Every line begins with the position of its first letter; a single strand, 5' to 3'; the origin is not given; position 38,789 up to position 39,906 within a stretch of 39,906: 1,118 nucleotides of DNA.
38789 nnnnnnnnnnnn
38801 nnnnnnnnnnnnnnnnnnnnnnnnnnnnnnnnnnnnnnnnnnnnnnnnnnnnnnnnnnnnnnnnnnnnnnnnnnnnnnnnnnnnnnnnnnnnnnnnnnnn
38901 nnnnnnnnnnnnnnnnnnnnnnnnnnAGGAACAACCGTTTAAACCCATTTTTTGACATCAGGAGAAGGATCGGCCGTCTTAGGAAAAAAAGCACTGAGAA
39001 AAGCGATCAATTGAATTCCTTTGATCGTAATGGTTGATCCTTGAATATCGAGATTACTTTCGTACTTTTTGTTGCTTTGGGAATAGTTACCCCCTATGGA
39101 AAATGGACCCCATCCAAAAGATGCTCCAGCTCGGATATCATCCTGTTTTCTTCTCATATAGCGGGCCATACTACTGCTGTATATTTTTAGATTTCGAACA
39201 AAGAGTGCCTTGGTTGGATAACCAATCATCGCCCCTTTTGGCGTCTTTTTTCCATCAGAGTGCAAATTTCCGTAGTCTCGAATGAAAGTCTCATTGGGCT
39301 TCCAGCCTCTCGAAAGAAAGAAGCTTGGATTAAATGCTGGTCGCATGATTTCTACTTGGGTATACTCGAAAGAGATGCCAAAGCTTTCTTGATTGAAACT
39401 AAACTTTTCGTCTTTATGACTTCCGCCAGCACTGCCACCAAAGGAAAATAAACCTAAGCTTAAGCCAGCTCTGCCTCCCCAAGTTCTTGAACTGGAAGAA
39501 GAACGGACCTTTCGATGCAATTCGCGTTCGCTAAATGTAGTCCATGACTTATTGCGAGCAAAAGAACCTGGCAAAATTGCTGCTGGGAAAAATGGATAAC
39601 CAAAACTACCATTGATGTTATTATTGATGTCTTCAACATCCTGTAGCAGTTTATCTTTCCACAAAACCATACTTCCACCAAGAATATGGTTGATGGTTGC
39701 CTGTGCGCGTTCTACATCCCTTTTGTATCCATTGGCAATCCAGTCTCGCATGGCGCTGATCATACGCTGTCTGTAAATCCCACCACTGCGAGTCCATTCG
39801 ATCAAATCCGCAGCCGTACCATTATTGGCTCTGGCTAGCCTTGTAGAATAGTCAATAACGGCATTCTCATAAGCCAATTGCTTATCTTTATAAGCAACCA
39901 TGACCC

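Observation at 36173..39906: Caspase-like protease with a PG-binding domain, preceded by two paralogous unknown proteins: possible protease-effector module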

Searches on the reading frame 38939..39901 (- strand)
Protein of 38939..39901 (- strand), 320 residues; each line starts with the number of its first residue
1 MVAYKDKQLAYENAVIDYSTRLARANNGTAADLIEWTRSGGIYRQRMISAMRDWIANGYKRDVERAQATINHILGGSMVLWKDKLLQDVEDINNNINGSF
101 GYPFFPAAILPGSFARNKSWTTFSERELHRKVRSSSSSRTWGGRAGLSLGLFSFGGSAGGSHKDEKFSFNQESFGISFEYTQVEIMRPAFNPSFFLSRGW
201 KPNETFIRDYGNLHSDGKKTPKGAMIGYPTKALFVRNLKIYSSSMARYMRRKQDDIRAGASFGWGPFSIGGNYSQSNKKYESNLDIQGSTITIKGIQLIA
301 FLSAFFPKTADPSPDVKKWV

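Call 4: search_protein_families(library=pfam, proteins=[window:38939-39901:-], max_evalue=0.1)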
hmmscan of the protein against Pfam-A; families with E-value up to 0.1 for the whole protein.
window:38939-39901:- (320 aa): 1 family
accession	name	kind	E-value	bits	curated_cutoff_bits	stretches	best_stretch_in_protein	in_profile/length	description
PF13609.12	Porin_4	-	0.0067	16.7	27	0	252-280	213-241/310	Gram-negative porin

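Call 6: search_protein_families(library=padloc, proteins=[window:38939-39901:-], max_evalue=1)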
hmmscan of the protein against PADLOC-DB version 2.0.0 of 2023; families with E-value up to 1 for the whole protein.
window:38939-39901:- (320 aa): 0 families

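Call 7: search_protein_families(library=ncbifam, proteins=[window:38939-39901:-], max_evalue=1)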
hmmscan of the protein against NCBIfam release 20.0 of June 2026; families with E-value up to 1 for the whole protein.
window:38939-39901:- (320 aa): 0 families

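Call 14: find_homologous_proteins(query=window:38939-39901:-)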
Query window:38939-39901:- (320 aa): 130 proteins with E <= 0.001 among 1865 candidates; the best 120 are listed.
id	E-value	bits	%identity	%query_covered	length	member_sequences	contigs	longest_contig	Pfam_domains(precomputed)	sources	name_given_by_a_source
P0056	2.4e-214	728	100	100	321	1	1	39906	-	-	-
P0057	9.8e-167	572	77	100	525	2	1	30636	-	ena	-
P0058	2.1e-163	561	75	100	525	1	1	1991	-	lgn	-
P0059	2.9e-162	557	74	100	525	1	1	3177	-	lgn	-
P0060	1.1e-161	555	73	100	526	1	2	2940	-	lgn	-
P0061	4.7e-160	550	72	100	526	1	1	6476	-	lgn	-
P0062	1.7e-159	548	71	100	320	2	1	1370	-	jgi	-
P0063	6.9e-159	546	71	100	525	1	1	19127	-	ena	-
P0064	1.2e-158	545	72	100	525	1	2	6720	-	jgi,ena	-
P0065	2.6e-158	544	74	100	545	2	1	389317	-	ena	-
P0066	2.6e-158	544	72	100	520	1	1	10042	-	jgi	-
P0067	1.2e-156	539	71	100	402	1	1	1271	-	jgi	-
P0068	2.1e-156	538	72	100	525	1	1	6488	-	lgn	-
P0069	3.5e-156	537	71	100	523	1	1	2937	-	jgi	jgi:hypothetical protein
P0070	8.1e-156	536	70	100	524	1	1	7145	-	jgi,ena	-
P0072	2.1e-155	535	72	100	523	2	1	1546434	-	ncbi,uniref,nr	ncbi:hypothetical protein [Leptolyngbya ohadii]|uniref:hypothetical protein n=1 Tax=Leptolyngbya oha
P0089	1.3e-145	503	66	100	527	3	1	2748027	-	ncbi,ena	-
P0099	2.0e-139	482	63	100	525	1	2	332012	-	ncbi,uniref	ncbi:hypothetical protein [Blastococcus deserti]|uniref:Tc toxin complex TcA C-terminal TcB-binding 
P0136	2.1e-120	420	57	100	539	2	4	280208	-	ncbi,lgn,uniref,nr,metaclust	ncbi:hypothetical protein [Aliiruegeria sabulilitoris]|uniref:hypothetical protein n=1 Tax=Aliiruege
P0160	1.3e-107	378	52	100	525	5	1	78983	-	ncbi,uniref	ncbi:hypothetical protein [Streptomyces sp. NPDC001315]|uniref:hypothetical protein n=1 Tax=Streptom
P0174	2.2e-55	206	36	99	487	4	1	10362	-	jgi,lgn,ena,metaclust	metaclust:\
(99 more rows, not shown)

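Call 15: search_protein_families(library=pfam, proteins=[P0057, P0099, P0072, P0136, P0089, P0174], max_evalue=1)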
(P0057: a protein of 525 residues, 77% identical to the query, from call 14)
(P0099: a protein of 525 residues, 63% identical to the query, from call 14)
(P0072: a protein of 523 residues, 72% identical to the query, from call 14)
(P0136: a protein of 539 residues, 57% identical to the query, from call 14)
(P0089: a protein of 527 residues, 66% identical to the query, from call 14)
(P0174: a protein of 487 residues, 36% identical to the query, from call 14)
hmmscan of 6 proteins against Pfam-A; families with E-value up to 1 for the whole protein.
P0057 (525 aa): 1 family
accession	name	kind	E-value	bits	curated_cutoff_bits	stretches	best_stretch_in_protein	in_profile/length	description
PF13609.12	Porin_4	-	0.002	18.4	27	1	457-487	213-243/310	Gram-negative porin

P0099 (525 aa): 0 families

P0072 (523 aa): 1 family
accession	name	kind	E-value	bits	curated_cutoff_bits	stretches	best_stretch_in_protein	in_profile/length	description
PF10018.14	Med4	-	0.015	15.4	26.9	1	163-231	32-99/190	Vitamin-D-receptor interacting Mediator subunit 4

P0136 (539 aa): 0 families

P0089 (527 aa): 0 families

P0174 (487 aa): 1 family
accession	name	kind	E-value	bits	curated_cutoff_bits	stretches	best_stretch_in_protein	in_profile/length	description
PF15699.10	NPR1_interact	-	0.16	13.1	27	1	126-154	4-29/109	NPR1 interacting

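Call 20: search_solved_structures(query=A1, max_evalue=10, show_alignments=2)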
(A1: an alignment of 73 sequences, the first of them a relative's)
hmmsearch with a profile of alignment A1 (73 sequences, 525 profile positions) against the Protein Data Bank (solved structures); distinct sequences matched with E-value up to 10: 3.
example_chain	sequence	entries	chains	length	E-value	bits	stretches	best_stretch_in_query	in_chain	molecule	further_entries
8ro0_K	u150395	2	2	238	0.0064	18.1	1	108-227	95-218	Pre-mRNA-splicing factor SPF27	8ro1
6dm9_B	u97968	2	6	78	1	10.8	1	154-188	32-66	DHD15_extended_B | DHD15_closed_B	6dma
8bbf_A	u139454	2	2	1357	1.3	10.5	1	105-171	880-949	WD repeat-containing protein 19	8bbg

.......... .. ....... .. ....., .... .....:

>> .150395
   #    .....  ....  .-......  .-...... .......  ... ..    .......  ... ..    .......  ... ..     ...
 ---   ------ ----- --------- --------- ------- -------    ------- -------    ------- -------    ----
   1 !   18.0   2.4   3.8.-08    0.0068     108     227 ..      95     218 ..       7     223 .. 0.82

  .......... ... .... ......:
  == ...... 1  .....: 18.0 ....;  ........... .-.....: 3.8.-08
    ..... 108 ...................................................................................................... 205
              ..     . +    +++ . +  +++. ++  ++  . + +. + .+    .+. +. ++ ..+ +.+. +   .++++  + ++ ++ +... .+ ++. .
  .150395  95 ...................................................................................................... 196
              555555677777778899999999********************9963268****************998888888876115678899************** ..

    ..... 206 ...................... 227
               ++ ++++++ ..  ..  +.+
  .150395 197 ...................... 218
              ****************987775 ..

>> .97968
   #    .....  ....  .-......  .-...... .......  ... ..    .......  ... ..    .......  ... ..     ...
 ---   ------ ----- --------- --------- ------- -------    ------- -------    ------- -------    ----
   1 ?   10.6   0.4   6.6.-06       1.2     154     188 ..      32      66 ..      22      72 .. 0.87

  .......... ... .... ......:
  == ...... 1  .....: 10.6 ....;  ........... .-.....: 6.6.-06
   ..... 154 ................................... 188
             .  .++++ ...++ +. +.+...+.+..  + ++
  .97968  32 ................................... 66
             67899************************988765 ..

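Call 26: find_encoding_contigs(protein=P0057, flank=10000, max_places=2)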
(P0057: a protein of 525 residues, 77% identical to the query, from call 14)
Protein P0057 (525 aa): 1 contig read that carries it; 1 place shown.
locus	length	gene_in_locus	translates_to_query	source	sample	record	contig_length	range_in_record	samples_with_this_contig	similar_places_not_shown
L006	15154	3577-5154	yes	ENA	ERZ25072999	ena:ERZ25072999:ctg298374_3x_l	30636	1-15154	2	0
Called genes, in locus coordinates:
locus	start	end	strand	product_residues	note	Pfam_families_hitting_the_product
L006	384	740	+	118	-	-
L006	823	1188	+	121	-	-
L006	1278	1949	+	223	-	PF05257:CHAP, PF01471:PG_binding_1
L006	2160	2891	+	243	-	PF00072:Response_reg (weak), PF04397:LytTR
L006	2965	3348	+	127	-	-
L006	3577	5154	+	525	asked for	-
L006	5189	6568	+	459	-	-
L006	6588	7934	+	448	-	PF01471:PG_binding_1, PF00656:Peptidase_C14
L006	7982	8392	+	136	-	-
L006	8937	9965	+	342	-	PF13385:Laminin_G_3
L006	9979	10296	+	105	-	PF08291:Peptidase_M15_3 (weak)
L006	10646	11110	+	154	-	PF13385:Laminin_G_3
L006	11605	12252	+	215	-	PF18962:Por_Secre_tail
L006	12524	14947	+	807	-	PF13385:Laminin_G_3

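Call 27: find_encoding_contigs(protein=P0099, flank=10000, max_places=1)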
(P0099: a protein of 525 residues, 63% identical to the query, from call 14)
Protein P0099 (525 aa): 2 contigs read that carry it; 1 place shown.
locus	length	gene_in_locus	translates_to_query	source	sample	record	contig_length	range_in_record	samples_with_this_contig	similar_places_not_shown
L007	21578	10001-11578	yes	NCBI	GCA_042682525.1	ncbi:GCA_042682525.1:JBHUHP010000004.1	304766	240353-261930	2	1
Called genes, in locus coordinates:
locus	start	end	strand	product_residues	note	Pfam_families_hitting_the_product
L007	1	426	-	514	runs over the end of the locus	PF04675:DNA_ligase_A_N, PF01068:DNA_ligase_A_M, PF04679:DNA_ligase_A_C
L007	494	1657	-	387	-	PF13167:GTP-bdg_N, PF16360:GTP-bdg_M, PF01926:MMR_HSR1, PF02421:FeoB_N (weak)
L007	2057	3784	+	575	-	PF00583:Acetyltransf_1, PF13508:Acetyltransf_7 (weak), PF08443:RimK (faint), PF07478:Dala_Dala_lig_C (weak)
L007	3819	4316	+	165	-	-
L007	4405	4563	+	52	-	-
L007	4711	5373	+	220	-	PF02517:Rce1-like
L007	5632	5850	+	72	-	-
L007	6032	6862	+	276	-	PF03704:BTAD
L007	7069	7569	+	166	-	PF00165:HTH_AraC (weak), PF12833:HTH_18, PF00165:HTH_AraC (weak)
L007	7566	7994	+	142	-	PF00903:Glyoxalase, PF13669:Glyoxalase_4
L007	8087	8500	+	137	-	PF19730:DUF6221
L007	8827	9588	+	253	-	PF03704:BTAD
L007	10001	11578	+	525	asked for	-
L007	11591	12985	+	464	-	-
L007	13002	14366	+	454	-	PF01471:PG_binding_1, PF00656:Peptidase_C14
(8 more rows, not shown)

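Call 28: find_encoding_contigs(protein=P0160, flank=10000, max_places=1)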
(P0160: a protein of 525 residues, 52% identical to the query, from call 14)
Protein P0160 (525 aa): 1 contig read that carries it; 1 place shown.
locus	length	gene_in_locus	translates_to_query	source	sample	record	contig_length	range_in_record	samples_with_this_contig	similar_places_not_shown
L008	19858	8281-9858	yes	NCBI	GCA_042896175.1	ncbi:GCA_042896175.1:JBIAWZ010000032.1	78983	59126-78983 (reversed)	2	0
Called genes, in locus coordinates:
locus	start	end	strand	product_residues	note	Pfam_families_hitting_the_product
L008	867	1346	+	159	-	-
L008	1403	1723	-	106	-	PF13586:DDE_Tnp_1_2 (weak)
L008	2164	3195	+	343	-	-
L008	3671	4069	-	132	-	PF00903:Glyoxalase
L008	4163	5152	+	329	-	PF02082:Rrf2 (weak), PF08279:HTH_11, PF13280:WYL, PF25583:WCX (weak)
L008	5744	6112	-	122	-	PF11799:IMS_C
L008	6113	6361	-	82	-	-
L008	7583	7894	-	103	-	PF13384:HTH_23 (faint), PF13518:HTH_28 (weak), PF13551:HTH_29, PF13565:HTH_32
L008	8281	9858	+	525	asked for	-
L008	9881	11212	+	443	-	-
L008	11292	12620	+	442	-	PF01471:PG_binding_1, PF00656:Peptidase_C14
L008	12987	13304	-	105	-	-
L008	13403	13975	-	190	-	PF00581:Rhodanese, PF11127:YgaP-like_TM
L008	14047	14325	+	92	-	PF02583:Trns_repr_metal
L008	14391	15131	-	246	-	PF01925:TauE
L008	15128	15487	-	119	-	PF00581:Rhodanese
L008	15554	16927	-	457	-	PF00753:Lactamase_B (faint), PF00581:Rhodanese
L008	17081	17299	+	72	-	-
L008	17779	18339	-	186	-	PF00440:TetR_N, PF17926:TetR_C_21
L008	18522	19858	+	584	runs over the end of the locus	PF13191:AAA_16, PF13401:AAA_22, PF00196:GerE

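Call 31: predict_structure(alignment_id=A1)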
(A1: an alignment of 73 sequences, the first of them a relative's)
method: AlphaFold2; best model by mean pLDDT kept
length: 525 residues; sequences in the alignment: 73
mean_pLDDT: 77.0   pTM: 0.69
mean pLDDT of the five models: 77.0, 77.0, 76.1, 75.0, 74.8
residues with pLDDT >= 90: 78; 70-90: 327; 50-70: 83; < 50: 37
segments of 3 or more residues with pLDDT < 50: 22-24, 129-141, 341-349, 361-365, 479-485
pLDDT, mean of each block of 10 residues (from residue 1): 72 71 61 81 85 76 78 69 81 84 87 83 60 42 66 94 78 81 76 74 86 88 78 73 80 86 85 69 82 85 76 89 85 67 44 64 48 67 90 89 92 93 89 92 85 75 70 63 52 78 89 90 84
secondary structure, 60 per line:
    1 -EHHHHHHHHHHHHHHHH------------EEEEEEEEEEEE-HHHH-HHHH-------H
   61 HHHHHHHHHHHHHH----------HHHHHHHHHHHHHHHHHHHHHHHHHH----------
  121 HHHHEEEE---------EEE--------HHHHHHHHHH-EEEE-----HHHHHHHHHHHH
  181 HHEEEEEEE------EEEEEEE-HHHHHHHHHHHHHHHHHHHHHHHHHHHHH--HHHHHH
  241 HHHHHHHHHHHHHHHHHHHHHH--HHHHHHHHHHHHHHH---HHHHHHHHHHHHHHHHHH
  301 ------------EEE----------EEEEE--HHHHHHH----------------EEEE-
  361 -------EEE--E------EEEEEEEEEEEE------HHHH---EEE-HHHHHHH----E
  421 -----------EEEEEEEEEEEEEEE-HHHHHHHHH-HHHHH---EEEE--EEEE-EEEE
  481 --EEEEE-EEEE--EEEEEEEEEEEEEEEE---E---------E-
elements in order: H3-18 E31-42 H44-47 H49-52 H60-74 H85-110 H121-124 E125-128 E138-140 H149-158 E160-163 H169-182 E183-189 E196-202 H204-232 H235-262 H265-279 H283-300 E313-315 E326-330 H333-339 E356-359 E368-370 E380-391 H398-401 E405-407 H409-415 E432-446 H448-456 H458-462 E466-469 E472-475 E477-480 E483-487 E489-492 E495-510

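Call 36: fold_search(model_id=the predicted structure, library=pdb)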
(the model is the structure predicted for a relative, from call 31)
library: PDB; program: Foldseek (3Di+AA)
matches with E <= 10: 117; with E <= 0.001: 0
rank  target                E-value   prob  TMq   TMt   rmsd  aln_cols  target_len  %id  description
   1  9j3d_D                5.1e-02  0.07  0.07  0.10  26.2       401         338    9  Cryo-EM structure of TMexCD1-TOprJ1 (released 2025-08-13)
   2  7n50                  1.0e-01  0.41  0.12  0.24   8.6       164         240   10  Structure of a bacterial gasdermin from Bradyrhizobium tropiciagri (released 2021-06-23)
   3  7by5                  2.1e-01  0.03  0.10  0.06  29.6       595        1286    9  Tetanus neurotoxin mutant-(H233A/E234Q/H237A/Y375F) (released 2021-02-17)
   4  3m3w_A                3.7e-01  0.08  0.10  0.15  30.4       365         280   12  Crystal structure of mouse PACSIN3 BAR domain mutant (released 2011-03-16)
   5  8hio_A                4.9e-01  0.05  0.11  0.10  25.9       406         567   12  Cryo-EM structure of the Cas12m2-crRNA binary complex (released 2023-04-12)
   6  6gy8_B                5.8e-01  0.05  0.08  0.12  27.4       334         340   10  Crystal structure of XaxA from Xenorhabdus nematophila (released 2018-07-25)
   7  5z7b_B                6.1e-01  0.13  0.06  0.14  19.1       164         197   13  Crystal structure of the VanR transcription factor in complex with vanillate (released 2018-08-29)
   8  3q0k_C                6.1e-01  0.06  0.08  0.13  32.3       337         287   12  Crystal structure of Human PACSIN 2 F-BAR (released 2012-02-15)
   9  9b45_S                6.5e-01  0.08  0.11  0.23  12.9       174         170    7  Pseudomonas phage Pa193 baseplate complex and tail fiber (released 2024-10-16)
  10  8zal_A                6.8e-01  0.01  0.05  0.07  37.6       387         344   10  EmrAB-TolC MFS-type tripartite multidrug efflux pump EA (released 2025-04-30)
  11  8pm4_A                7.2e-01  0.05  0.12  0.11  25.4       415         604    9  Cryo-EM structure of the Cas12m-crRNA-target DNA complex (released 2024-02-07)
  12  9tg4_H                9.5e-01  0.01  0.06  0.08  25.8       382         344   10  Structure of the YbjP lipoprotein bound to the AcrABZ-TolC efflux pump (released 2026-04-08)
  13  8p4y                  1.1e+00  0.08  0.09  0.20  23.7       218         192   13  Coiled-coil protein origami triangle (released 2023-08-02)
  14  8zar_C                1.1e+00  0.01  0.05  0.07  39.3       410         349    8  EmrAB-TolC MFS-type tripartite multidrug efflux pump FA (released 2025-04-30)
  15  3syv_C                1.2e+00  0.09  0.12  0.21  29.2       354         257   11  Crystal structure of mPACSIN 3 F-BAR domain mutant (released 2012-05-16)
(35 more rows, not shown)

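Call 39: search_protein_families(library=pfam, alignment_id=A1, max_evalue=10)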
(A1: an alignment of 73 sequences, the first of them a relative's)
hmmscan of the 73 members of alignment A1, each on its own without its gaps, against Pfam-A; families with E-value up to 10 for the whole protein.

A. member 1, P0057 (525 aa): 1 family
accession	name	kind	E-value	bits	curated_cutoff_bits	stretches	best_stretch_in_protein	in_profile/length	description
PF13609.12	Porin_4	-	0.002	18.4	27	1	457-487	213-243/310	Gram-negative porin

B. families by the number of members that match (of 73 scanned): 33 families (the first 25 are shown)
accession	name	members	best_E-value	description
PF13609.12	Porin_4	17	0.0014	Gram-negative porin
PF10018.14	Med4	12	0.0086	Vitamin-D-receptor interacting Mediator subunit 4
PF22789.1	DUF4026_C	5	0.043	Protein of unknown function (DUF4026) C-terminal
PF13332.12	Fil_haemagg_2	5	0.22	Hemagglutinin repeat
PF19631.4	Trypco2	5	0.26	Trypsin-co-occurring domain 2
PF07577.16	DUF1547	3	0.0036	Domain of Unknown Function (DUF1547)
PF17083.10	Swm2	3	0.0073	Nucleolar protein Swm2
PF02605.20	PsaL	3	0.086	Photosystem I reaction centre subunit XI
PF16940.10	Tic110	2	0.0077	Chloroplast envelope transporter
PF14712.11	Snapin_Pallidin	2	0.09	Snapin/Pallidin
PF21585.2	A-ATP_synth_H_N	2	0.098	Archaeal A-ATP synthase, subunit H, N-terminal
PF22195.2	TSP1_CFP_C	2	0.12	CFP-like, C-terminal thrombospondin type 1 domain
PF18503.7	RPN6_C_helix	2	0.16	26S proteasome subunit RPN6 C-terminal helix domain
PF09954.14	DUF2188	2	0.17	Uncharacterized protein conserved in bacteria (DUF2188)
PF22527.2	DEXQc_Suv3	2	0.18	DEXQ-box helicase domain of Suv3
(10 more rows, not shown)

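Call 41: list_cluster_members(proteins=[P0099])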
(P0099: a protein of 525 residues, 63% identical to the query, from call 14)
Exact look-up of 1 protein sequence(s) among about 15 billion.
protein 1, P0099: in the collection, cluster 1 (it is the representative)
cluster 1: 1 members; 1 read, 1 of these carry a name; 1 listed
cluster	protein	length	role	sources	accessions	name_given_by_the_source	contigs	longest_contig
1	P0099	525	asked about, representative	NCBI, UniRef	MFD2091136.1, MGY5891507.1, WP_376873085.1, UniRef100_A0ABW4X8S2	hypothetical protein [Blastococcus deserti] | Tc toxin complex TcA C-terminal TcB-binding domain-containing protein n=1 ...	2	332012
